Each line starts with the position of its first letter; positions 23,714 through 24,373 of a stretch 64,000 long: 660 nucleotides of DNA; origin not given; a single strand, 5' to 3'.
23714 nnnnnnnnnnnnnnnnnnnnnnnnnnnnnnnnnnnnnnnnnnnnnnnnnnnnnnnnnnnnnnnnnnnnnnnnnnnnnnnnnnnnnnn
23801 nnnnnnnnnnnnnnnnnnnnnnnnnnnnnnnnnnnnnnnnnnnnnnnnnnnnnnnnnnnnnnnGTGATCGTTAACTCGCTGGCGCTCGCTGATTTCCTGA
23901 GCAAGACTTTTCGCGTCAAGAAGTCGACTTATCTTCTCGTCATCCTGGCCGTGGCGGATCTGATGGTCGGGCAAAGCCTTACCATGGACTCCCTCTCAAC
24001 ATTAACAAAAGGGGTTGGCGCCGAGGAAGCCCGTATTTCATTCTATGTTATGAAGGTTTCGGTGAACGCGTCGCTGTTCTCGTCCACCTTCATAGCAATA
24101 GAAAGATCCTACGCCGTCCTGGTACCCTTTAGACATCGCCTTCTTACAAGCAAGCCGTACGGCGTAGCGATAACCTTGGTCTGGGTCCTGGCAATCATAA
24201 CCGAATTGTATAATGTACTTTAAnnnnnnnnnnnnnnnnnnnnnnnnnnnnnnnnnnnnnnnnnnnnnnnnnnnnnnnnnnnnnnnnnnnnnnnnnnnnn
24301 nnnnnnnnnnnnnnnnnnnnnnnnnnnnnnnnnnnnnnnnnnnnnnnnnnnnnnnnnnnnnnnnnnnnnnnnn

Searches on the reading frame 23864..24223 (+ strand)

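Call 61: search_protein_families(library=pfam, proteins=[window:23864-24223:+], max_evalue=0.001)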
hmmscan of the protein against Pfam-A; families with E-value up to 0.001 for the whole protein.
window:23864-24223:+ (119 aa): 2 families
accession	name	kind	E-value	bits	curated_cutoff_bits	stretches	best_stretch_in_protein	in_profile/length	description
PF00001.26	7tm_1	-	4.7e-11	43.1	30.5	1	4-116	2-119/260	7 transmembrane receptor (rhodopsin family)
PF10320.15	7TM_GPCR_Srsx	-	3.2e-05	23.9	24.1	1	11-111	16-117/257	Serpentine type 7TM GPCR chemoreceptor Srsx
